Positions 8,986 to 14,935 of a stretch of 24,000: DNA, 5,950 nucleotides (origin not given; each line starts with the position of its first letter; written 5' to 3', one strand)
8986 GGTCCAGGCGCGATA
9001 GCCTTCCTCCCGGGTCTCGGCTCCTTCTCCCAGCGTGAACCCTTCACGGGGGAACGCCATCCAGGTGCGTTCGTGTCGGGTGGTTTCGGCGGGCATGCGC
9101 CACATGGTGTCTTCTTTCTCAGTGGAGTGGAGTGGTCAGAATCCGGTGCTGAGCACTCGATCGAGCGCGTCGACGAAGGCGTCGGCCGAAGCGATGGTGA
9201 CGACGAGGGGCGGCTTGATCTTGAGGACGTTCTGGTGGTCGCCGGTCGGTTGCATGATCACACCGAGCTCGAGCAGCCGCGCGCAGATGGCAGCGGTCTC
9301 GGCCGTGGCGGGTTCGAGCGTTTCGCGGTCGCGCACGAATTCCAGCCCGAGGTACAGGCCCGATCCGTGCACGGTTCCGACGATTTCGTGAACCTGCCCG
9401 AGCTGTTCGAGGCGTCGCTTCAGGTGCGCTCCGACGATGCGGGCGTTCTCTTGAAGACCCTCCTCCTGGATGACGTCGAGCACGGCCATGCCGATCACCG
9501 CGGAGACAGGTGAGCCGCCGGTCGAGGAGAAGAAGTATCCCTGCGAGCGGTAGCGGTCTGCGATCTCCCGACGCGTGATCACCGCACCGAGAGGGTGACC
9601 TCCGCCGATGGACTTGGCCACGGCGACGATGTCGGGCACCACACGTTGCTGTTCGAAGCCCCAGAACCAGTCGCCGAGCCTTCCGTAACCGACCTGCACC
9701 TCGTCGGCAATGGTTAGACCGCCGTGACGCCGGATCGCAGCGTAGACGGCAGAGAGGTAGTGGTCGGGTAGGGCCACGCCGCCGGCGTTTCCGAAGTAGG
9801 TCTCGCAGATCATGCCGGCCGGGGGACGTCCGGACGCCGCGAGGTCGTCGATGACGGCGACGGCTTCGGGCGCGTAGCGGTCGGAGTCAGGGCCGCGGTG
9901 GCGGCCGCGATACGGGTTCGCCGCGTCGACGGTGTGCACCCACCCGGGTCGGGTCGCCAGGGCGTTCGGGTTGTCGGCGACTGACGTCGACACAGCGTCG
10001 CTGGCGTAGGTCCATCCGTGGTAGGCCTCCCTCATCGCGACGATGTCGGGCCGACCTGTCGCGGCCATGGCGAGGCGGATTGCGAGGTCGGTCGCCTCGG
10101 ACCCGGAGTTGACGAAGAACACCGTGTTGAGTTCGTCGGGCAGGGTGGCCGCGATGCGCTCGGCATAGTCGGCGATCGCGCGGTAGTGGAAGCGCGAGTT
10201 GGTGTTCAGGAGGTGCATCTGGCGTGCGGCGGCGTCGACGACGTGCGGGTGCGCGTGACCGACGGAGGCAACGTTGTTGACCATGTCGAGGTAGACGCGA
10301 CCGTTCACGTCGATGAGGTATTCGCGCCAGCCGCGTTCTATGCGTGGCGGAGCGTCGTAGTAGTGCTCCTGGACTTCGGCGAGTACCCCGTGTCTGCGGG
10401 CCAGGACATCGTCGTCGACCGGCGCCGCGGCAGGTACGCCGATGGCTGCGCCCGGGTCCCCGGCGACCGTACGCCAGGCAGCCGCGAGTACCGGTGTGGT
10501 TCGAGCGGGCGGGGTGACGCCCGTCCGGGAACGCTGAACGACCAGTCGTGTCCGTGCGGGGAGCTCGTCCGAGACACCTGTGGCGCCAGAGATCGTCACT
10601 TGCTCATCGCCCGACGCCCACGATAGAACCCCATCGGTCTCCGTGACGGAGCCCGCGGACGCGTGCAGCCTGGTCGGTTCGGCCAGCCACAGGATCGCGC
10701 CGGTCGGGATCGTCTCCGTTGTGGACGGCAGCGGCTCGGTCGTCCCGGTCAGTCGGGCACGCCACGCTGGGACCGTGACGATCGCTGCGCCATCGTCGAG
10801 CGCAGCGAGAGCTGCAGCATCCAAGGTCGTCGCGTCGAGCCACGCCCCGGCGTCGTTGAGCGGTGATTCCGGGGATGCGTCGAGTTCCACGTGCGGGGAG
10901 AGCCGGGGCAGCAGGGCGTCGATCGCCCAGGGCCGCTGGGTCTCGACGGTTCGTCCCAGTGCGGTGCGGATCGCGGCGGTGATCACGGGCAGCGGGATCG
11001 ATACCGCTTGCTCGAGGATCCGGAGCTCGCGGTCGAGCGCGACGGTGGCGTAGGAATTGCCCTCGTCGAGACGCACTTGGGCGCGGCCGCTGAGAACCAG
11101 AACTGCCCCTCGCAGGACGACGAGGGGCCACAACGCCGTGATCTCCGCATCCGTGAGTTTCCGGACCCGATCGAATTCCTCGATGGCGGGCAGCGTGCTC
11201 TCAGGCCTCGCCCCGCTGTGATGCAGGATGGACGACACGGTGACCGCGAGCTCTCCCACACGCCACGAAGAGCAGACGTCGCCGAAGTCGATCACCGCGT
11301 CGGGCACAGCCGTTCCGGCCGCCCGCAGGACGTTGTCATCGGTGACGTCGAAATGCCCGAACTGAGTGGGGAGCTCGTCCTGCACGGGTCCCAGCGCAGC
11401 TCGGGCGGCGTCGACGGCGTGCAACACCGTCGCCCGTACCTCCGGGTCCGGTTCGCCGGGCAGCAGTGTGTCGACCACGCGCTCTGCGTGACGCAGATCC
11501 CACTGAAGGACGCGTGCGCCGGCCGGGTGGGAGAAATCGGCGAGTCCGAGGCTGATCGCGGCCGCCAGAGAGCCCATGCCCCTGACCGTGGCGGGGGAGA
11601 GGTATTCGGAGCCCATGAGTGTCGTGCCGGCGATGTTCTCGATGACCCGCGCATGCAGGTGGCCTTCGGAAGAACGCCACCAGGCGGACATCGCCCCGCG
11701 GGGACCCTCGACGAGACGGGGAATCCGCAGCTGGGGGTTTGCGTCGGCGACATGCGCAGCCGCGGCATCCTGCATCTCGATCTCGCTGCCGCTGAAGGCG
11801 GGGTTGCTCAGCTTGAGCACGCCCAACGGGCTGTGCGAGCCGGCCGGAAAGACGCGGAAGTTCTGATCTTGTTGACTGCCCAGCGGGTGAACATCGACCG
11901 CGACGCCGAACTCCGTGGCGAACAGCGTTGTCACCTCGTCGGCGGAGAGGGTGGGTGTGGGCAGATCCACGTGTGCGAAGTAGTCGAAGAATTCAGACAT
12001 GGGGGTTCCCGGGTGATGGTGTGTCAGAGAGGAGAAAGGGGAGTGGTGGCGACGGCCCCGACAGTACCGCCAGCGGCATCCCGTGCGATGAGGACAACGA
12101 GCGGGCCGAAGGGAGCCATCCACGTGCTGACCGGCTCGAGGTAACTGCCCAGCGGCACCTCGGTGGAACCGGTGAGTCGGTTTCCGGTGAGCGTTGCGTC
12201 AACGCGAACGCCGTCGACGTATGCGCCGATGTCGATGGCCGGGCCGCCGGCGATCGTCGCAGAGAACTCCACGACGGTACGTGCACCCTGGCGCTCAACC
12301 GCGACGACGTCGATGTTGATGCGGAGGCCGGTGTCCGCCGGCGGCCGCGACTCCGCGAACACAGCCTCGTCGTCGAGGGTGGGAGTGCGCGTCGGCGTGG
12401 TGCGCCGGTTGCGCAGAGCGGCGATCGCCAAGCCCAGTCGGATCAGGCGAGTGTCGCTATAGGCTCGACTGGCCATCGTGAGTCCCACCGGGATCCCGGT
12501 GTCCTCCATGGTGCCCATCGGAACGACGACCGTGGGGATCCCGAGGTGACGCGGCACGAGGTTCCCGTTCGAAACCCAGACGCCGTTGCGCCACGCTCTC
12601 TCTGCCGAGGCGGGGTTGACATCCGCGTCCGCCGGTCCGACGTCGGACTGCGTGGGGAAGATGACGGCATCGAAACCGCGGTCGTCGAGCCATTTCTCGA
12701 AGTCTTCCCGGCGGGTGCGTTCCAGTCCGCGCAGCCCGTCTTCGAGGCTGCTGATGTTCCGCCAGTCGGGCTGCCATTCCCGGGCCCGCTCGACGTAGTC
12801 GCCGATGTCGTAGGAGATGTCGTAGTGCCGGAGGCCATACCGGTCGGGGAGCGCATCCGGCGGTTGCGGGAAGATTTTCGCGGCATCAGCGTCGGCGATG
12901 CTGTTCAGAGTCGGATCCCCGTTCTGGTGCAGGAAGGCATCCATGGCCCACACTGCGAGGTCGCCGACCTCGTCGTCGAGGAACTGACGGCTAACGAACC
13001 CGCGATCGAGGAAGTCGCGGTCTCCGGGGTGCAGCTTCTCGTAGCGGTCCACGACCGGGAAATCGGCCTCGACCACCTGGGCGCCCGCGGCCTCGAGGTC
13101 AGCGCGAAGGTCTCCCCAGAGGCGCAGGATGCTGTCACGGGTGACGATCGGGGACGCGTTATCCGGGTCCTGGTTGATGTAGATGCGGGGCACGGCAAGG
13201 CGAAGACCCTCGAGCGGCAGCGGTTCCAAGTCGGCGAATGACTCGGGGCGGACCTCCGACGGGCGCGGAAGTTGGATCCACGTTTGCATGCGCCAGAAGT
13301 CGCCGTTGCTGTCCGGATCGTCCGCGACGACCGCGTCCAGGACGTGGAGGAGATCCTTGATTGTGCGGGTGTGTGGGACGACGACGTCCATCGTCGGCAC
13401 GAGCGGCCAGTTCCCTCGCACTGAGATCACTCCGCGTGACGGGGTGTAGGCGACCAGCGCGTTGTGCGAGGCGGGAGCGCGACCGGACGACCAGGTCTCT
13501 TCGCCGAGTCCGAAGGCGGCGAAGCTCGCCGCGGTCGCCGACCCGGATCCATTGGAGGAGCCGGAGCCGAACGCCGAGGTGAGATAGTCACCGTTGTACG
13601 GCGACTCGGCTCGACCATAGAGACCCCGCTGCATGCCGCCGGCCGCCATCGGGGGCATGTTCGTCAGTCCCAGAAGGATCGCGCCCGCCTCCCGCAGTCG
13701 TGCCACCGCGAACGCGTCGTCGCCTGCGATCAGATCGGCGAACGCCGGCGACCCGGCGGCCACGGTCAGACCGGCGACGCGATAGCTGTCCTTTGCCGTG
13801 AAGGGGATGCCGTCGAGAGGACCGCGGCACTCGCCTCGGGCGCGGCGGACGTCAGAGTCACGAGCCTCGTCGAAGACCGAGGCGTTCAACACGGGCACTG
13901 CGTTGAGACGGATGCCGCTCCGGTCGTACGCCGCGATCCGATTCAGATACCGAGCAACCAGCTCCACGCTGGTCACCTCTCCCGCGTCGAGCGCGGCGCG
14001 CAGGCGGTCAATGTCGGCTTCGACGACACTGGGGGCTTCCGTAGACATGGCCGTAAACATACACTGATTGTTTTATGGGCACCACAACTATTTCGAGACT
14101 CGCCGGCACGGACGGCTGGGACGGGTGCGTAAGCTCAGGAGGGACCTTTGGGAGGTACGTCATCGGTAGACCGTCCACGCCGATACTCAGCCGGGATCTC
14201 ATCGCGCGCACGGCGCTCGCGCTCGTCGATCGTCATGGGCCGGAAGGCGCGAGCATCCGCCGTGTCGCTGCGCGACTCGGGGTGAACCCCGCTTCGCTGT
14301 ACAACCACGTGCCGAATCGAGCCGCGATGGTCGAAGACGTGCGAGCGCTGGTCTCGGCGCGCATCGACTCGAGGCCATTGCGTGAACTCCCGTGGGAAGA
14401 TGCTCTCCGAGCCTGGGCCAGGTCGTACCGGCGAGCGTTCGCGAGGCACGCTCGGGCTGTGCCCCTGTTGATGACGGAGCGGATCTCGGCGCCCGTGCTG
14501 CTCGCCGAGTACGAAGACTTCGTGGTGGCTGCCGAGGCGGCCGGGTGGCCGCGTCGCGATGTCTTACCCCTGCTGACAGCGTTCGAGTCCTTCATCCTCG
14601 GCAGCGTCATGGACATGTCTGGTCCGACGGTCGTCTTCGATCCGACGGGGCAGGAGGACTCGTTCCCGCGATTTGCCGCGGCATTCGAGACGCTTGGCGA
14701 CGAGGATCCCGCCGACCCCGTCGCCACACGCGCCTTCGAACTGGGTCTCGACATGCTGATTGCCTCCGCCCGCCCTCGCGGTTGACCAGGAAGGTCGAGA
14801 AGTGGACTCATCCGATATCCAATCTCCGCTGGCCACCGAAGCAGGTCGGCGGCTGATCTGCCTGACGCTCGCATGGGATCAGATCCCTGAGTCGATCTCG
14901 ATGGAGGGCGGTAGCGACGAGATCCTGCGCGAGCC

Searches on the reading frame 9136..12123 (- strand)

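Call 9: search_protein_families(library=pfam, proteins=[window:9136-12123:-], max_evalue=0.001)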
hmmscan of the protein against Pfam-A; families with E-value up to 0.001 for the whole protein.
window:9136-12123:- (995 aa): 2 families
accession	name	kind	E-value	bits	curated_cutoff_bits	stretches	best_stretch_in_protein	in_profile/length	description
PF00202.27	Aminotran_3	-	3.9e-73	246.9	30.5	1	595-991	13-403/403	Aminotransferase class-III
PF01636.29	APH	-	2.3e-13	50.9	23.2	1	102-300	24-214/239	Phosphotransferase enzyme family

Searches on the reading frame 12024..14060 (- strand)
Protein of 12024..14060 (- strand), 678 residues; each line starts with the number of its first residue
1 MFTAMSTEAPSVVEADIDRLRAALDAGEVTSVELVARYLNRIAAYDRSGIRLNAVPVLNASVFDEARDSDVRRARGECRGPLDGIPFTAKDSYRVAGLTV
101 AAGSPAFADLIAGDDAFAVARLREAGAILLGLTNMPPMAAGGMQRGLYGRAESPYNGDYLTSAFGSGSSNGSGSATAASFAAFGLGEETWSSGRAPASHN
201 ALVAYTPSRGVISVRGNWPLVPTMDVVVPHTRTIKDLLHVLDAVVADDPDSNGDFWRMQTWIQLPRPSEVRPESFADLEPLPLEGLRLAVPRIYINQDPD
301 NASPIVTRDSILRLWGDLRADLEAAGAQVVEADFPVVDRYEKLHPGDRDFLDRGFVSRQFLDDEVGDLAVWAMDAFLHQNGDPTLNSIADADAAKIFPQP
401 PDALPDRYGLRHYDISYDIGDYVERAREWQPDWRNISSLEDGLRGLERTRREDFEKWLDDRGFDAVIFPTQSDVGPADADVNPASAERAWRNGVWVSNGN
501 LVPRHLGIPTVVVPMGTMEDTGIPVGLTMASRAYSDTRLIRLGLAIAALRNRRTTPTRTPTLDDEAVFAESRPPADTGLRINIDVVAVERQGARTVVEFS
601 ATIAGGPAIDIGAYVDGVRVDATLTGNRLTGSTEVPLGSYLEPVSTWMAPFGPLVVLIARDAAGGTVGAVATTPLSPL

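Call 11: search_protein_families(library=pfam, proteins=[window:12024-14060:-], max_evalue=0.001)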
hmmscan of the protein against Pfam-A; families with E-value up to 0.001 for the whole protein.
window:12024-14060:- (678 aa): 1 family
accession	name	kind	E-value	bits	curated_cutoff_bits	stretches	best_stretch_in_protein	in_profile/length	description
PF01425.27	Amidase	-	2.5e-51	175.6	27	1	33-340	1-283/445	Amidase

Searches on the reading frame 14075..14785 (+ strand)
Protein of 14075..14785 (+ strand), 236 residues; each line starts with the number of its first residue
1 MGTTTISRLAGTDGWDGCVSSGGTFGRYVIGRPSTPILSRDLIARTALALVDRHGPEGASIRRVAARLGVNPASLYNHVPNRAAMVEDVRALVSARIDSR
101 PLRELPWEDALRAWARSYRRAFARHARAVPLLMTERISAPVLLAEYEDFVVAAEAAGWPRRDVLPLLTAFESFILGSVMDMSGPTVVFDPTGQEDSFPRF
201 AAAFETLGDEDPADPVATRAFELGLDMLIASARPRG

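Call 11: search_protein_families(library=pfam, proteins=[window:14075-14785:+], max_evalue=0.001)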
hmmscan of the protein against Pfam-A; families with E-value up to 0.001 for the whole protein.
window:14075-14785:+ (236 aa): 2 families
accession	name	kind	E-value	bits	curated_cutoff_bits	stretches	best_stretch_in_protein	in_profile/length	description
PF02909.22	TetR_C_1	-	1.1e-09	38.7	21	1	106-230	8-140/146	Tetracyclin repressor-like, C-terminal domain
PF00440.29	TetR_N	-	5.6e-08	32.9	24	1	45-88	3-46/47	Bacterial regulatory proteins, tetR family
